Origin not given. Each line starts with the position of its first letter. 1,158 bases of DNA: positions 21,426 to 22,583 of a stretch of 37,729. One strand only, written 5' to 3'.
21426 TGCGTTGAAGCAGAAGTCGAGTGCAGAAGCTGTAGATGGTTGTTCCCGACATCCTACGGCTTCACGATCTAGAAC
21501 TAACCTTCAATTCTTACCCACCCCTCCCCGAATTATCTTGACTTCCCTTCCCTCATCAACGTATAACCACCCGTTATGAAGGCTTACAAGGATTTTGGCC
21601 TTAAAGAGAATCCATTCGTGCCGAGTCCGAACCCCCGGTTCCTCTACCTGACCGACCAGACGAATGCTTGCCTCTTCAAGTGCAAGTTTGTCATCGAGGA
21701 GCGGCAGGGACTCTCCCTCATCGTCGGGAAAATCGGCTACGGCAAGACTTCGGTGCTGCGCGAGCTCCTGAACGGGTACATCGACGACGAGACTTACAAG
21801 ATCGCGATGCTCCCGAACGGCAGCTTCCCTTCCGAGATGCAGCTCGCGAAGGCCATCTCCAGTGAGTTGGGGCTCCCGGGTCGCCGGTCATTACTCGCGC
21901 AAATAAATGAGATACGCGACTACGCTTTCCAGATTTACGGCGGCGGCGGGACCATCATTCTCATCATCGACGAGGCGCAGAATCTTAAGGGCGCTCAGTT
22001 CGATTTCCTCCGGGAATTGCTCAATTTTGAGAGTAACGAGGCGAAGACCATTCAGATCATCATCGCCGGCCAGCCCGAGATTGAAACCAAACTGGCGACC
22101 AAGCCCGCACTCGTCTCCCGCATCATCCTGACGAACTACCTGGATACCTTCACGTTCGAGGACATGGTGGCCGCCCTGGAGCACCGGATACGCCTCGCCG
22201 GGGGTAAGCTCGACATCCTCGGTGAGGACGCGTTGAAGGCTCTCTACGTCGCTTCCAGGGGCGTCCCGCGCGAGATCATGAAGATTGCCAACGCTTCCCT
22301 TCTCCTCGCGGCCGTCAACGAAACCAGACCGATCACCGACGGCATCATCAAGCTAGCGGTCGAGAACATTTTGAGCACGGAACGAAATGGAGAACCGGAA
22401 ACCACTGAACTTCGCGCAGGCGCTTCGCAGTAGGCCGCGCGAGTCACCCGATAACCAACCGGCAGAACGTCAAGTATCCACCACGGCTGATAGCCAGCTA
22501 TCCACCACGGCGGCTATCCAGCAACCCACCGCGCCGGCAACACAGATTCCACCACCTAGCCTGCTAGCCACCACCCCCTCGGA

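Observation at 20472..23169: No integrase, but a TA module, a repeat array and an ATPase/RHH pair: possible episomal phage-plasmid lifestyle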

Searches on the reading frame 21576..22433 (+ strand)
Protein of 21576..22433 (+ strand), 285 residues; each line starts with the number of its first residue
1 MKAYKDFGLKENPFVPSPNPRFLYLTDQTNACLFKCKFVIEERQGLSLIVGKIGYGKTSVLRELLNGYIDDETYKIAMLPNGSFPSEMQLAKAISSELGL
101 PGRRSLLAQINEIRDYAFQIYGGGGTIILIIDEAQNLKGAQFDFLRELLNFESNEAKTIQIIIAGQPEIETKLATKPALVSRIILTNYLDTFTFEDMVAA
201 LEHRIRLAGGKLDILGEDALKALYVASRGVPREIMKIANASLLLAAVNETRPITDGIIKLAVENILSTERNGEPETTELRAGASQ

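Call 5: search_protein_families(library=pfam, proteins=[window:21576-22433:+], max_evalue=0.1)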
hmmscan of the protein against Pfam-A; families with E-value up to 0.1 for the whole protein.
window:21576-22433:+ (285 aa): 14 families
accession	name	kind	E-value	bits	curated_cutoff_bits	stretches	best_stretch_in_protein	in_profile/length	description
PF13401.12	AAA_22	-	3.8e-21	76.2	27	1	42-173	3-130/130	AAA domain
PF13191.12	AAA_16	-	8.1e-05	23.6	32.6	1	43-151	23-158/167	AAA ATPase domain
PF05621.17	TniB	-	8.6e-05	22.5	22.4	1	45-183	36-179/189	Bacterial TniB protein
PF01637.24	ATPase_2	-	0.0001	22.6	33.2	1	42-164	18-154/225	ATPase domain predominantly from Archaea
PF13173.12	AAA_14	-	0.00092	19.7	27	1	48-184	6-116/129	AAA domain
PF13604.12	AAA_30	-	0.0039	17.4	27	1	39-148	13-111/191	AAA domain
PF12775.13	AAA_7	-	0.011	15.7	25.8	1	46-98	35-86/181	P-loop containing dynein motor region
PF20720.3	nSTAND3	-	0.018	15.2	27.2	1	42-76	15-48/155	Novel STAND NTPase 3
PF25199.1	nSTAND_NTPase5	-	0.024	14.9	34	0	41-104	38-88/145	Novel STAND NTPase 5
PF00004.35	AAA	-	0.032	15.1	21.2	1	48-167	2-111/131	ATPase family associated with various cellular activities (AAA)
PF09439.16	SRPRB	-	0.039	13.8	25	1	47-166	6-117/178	Signal recognition particle receptor beta subunit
PF02492.25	cobW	-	0.056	13.5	20.7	0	48-81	4-35/180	CobW/HypB/UreG, nucleotide-binding domain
PF13245.12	AAA_19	-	0.058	14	25.1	0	44-149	11-115/134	AAA domain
PF09848.15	SLFN-g3_helicase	-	0.089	12.5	24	0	47-139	4-93/354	Schlafen group 3, DNA/RNA helicase domain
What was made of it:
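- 21576..22433 (+): AAA+ ATPase (285 aa) of the AAA_22 / ExeA / TniB type. Walker A is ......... and Walker B is LIIDEAQ. The invariant SR and GVPR motifs are read as arginine finger and sensor 2. Pfam AAA_22 (call 5).
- Checked: AAA_22 ATPase at 21576-22433, E 3.8e-21 (call 5).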

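Call 14: search_dna_similar(query=window:21576-22433:+, collection=phages, mode=protein, max_rows=25, max_evalue=0.001)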
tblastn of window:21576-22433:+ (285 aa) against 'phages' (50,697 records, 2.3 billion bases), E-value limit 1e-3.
No match.
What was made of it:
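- Tried and rejected: tblastn of the ATPase against 50,697 GenBank phages found no match (call 14).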

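Call 15: find_homologous_proteins(query=window:21576-22433:+, max_evalue=0.001)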
Query window:21576-22433:+ (285 aa): 383 proteins with E <= 0.001 among 5151 candidates; the best 120 are listed.
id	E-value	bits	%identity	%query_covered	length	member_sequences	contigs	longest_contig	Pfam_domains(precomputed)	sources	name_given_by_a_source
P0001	4.1e-172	589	96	100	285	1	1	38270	PF13401.13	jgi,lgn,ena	jgi:general secretion pathway protein A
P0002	2.1e-171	586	96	100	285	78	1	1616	PF13401.13,PF01637.25,PF05621.18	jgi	jgi:general secretion pathway protein A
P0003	6.2e-171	585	95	100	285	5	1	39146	PF13401.13,PF01637.25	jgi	jgi:general secretion pathway protein A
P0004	1.5e-163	561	92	99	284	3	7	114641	PF13401.13,PF01637.25,PF05621.18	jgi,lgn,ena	jgi:general secretion pathway protein A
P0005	1.1e-162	558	96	95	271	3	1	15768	PF13401.13,PF01637.25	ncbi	ncbi:MAG TPA: AAA family ATPase [Pyrinomonadaceae bacterium]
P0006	2.1e-162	557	92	99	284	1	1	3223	PF13401.13,PF01637.25,PF05621.18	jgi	jgi:general secretion pathway protein A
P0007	2.5e-162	557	92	99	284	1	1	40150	PF13401.13,PF01637.25,PF05621.18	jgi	jgi:general secretion pathway protein A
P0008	3.6e-162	556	90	100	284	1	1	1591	PF13401.13,PF01637.25,PF05621.18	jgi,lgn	jgi:general secretion pathway protein A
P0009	3.8e-162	556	92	99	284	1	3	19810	PF13401.13,PF01637.25,PF05621.18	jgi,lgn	jgi:general secretion pathway protein A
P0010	4.1e-162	556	89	100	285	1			PF13401.13,PF01637.25,PF05621.18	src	-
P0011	5.3e-162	556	90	100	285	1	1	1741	PF13401.13,PF01637.25,PF05621.18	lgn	-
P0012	6.3e-162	555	90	100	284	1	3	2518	PF13401.13,PF01637.25,PF05621.18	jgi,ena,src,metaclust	metaclust:\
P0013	3.7e-161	553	90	100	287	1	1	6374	PF13401.13,PF01637.25,PF05621.18,PF13191.13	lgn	-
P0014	3.7e-161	553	90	100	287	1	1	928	PF13401.13,PF01637.25,PF05621.18,PF13191.13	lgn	-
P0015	7.4e-161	552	91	100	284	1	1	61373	PF13401.13,PF01637.25,PF05621.18,PF13191.13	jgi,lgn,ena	jgi:general secretion pathway protein A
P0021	4.2e-158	543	89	99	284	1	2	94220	PF13401.13,PF01637.25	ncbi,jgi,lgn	jgi:general secretion pathway protein A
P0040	1.8e-144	498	84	95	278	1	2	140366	PF13401.13,PF01637.25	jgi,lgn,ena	jgi:type II secretory pathway predicted ATPase ExeA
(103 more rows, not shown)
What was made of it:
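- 21576..22433 (+): 383 homologues, many at 75-96% identity (call 15).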

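Call 17: find_encoding_contigs(protein=P0004, flank=10000, max_places=4)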
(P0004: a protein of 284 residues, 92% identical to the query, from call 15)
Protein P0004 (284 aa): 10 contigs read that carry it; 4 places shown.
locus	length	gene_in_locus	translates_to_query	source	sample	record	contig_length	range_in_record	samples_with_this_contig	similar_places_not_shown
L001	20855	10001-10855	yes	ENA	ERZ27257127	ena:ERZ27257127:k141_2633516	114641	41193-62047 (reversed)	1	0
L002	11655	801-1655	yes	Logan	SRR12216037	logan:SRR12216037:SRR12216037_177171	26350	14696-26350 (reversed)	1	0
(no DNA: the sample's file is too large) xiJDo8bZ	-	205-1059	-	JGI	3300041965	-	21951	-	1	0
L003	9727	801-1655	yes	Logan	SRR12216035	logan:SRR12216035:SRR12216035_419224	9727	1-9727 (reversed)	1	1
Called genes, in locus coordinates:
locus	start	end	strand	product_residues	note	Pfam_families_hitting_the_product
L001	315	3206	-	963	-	PF25778:DUF7948, PF06739:SBBP, PF03160:Calx-beta, PF13946:DUF4214 (faint)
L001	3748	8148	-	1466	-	PF01551:Peptidase_M23, PF18911:PKD_4 (faint), PF22352:K319L-like_PKD (faint), PF04525:LOR (faint), PF27672:CLU5d_C (faint), PF25899:DUF7959 (faint)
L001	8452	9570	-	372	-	PF01609:DDE_Tnp_1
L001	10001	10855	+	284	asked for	PF05621:TniB (weak), PF01637:ATPase_2 (weak), PF13401:AAA_22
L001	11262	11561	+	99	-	-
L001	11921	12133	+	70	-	-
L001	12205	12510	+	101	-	-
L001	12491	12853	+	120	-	-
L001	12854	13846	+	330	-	PF13495:Phage_int_SAM_4, PF02899:Phage_int_SAM_1, PF00589:Phage_integrase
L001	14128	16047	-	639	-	PF00515:TPR_1 (faint), PF07719:TPR_2 (faint), PF13424:TPR_12 (weak), PF14938:SNAP (faint), PF13424:TPR_12 (weak), PF00072:Response_reg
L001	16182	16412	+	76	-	-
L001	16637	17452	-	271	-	PF00142:Fer4_NifH (weak), PF01656:CbiA, PF06564:CBP_BcsQ, PF09140:MipZ (faint), PF10609:ParA (faint), PF13614:AAA_31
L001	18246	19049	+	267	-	PF13482:RNase_H_2 (faint), PF10108:DNA_pol_B_exo2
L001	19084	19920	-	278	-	PF02195:ParB_N (weak)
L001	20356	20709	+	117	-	-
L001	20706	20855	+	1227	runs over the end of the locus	-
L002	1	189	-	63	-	?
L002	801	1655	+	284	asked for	PF05621:TniB (weak), PF01637:ATPase_2 (weak), PF13401:AAA_22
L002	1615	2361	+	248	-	-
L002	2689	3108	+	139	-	-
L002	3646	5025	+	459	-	-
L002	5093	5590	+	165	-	-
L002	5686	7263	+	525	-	-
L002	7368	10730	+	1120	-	-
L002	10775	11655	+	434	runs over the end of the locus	-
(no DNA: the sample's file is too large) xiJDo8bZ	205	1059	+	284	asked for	PF05621:TniB (weak), PF01637:ATPase_2 (weak), PF13401:AAA_22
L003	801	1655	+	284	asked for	PF05621:TniB (weak), PF01637:ATPase_2 (weak), PF13401:AAA_22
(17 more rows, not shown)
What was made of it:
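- L001 has separate ParA and ParB_N-family genes 6-9 kb from its cassette (call 17).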

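Call 18: find_encoding_contigs(protein=P0040, flank=10000, max_places=3)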
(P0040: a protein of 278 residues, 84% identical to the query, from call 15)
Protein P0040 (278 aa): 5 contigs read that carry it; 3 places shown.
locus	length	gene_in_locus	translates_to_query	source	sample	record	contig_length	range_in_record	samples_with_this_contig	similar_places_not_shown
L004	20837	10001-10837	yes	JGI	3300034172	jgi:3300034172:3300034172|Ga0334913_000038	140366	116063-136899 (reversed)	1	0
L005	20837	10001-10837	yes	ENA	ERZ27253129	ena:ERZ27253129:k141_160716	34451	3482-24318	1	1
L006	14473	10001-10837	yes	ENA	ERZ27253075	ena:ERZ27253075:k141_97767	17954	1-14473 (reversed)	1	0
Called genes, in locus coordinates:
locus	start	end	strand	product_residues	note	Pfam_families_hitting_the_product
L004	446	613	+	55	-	-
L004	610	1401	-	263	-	-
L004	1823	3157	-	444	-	-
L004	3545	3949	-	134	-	PF03852:Vsr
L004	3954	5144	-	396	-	PF00145:DNA_methylase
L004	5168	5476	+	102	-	PF13560:HTH_31, PF12844:HTH_19 (weak), PF01381:HTH_3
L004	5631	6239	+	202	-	-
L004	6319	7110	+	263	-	-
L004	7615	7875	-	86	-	-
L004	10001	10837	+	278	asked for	PF01637:ATPase_2 (weak), PF13401:AAA_22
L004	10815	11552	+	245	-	-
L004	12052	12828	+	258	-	-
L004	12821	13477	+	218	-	-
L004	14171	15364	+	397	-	-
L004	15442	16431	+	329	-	-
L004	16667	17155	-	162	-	-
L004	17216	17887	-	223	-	-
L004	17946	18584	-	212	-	-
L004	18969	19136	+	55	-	-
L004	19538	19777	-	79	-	-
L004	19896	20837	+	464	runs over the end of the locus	PF00041:fn3 (faint)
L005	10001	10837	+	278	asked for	PF01637:ATPase_2 (weak), PF13401:AAA_22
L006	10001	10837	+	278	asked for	PF01637:ATPase_2 (weak), PF13401:AAA_22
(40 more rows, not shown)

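Call 23: find_related_loci(query=window:21576-22433:+, collection=viral_contigs, flank=10000)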
Query window:21576-22433:+ (285 aa) in viral_contigs; peptide patterns used: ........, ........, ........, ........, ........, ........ (x = any residue, [..] = any of these).
17 stretches matched a pattern; 5 encode a relative of the query (tblastn E <= 1e-3); 5 distinct loci.
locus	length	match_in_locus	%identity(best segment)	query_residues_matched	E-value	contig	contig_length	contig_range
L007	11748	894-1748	97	1-285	0e+0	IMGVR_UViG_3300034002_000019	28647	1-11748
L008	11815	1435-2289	96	1-285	0e+0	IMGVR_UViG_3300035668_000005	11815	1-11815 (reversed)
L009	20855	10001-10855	96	1-285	0e+0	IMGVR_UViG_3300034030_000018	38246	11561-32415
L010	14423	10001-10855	96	1-285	0e+0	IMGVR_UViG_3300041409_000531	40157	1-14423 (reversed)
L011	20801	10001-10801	33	13-256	5e-36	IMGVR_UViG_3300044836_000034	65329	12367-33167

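Call 31: search_solved_structures(query=A2, max_evalue=0.01, show_alignments=0)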
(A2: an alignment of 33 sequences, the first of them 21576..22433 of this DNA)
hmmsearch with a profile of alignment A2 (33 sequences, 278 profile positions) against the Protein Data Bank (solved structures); distinct sequences matched with E-value up to 0.01: 11.
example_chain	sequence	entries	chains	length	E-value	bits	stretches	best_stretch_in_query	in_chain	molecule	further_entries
7tjf_A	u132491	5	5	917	2e-05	26.9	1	103-206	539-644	Origin recognition complex subunit 1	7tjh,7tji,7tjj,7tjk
5v8f_A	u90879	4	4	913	2e-05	26.9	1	103-206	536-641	Origin recognition complex subunit 1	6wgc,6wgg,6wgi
5zr1_A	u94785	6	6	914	2e-05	26.9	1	103-206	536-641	Origin recognition complex subunit 1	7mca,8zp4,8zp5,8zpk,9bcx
6rqc_A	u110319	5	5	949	2.1e-05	26.8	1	103-206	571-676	Origin recognition complex subunit 1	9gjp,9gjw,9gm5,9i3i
8rwv_F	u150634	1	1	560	0.00012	24.4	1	39-221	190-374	Cell division control protein 6 homolog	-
8s0e_G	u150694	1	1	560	0.00012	24.4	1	39-221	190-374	Cell division control protein 6 homolog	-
4xgc_A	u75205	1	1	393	0.00035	22.8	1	45-271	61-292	Origin recognition complex subunit 1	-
7rzy_1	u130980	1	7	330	0.00037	22.8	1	46-257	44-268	Tn6677 Vibrio cholerae transposon TnsC (VchTnsC)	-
7ufi_1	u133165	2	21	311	0.00059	22.1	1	46-257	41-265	VchTnsC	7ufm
7jgr_A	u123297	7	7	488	0.00059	22.1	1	45-271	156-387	Origin recognition complex subunit 1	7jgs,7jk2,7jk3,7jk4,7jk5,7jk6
1fnn_A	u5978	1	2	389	0.0022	20.2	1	48-168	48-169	CELL DIVISION CONTROL PROTEIN 6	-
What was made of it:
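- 21576..22433 (+): Profile against PDB sequences: ORC1 2e-5, TnsC 4e-4 (call 31).
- Closest known: Archaeal Orc1/Cdc6 initiators. Same: The profile also matches ORC1 and Cdc6 sequences (call 31).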

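Call 35: search_protein_families(library=phrogs, proteins=[window:21576-22433:+], max_evalue=0.01)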
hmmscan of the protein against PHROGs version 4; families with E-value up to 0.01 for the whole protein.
window:21576-22433:+ (285 aa): 4 families
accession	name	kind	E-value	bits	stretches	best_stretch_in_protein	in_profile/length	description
phrog_296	-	integration and excision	3.5e-22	79.8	1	6-271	290-528/626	DNA transposition protein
phrog_2630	-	unknown function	7.1e-08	33.1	1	25-168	13-162/326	-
phrog_5846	-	DNA, RNA and nucleotide metabolism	6.3e-05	23.4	1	47-251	41-212/380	clamp loader of DNA polymerase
phrog_25422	-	unknown function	0.0013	19.7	1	24-76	4-55/117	-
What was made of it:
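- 21576..22433 (+): PHROG 296 'DNA transposition protein' 3.5e-22 (call 35).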

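Call 38: predict_structure(alignment_id=A2)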
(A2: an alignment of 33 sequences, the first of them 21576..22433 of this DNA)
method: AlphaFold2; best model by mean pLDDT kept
length: 285 residues; sequences in the alignment: 33
mean_pLDDT: 89.0   pTM: 0.80
mean pLDDT of the five models: 89.0, 85.0, 85.0, 74.5, 74.1
residues with pLDDT >= 90: 209; 70-90: 57; 50-70: 5; < 50: 14
segments of 3 or more residues with pLDDT < 50: 272-285
pLDDT, mean of each block of 10 residues (from residue 1): 88 81 86 93 93 88 92 95 94 97 96 97 96 94 93 89 94 84 84 93 94 95 95 93 94 95 83 40 35
secondary structure, 60 per line:
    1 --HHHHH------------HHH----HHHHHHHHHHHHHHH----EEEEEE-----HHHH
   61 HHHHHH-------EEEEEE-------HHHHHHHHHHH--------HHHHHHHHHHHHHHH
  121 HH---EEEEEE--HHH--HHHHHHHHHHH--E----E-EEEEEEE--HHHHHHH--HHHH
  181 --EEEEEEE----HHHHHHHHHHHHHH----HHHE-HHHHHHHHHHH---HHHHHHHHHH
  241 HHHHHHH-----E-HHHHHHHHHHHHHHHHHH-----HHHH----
elements in order: H3-7 H27-41 E46-51 H57-66 E74-79 H87-97 H106-122 E126-131 H139-149 E159-165 H168-174 H177-180 E183-189 H194-207 H217-227 H231-247 H255-272 H278-281
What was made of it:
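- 21576..22433 (+): AF2 pLDDT 89 (call 38).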
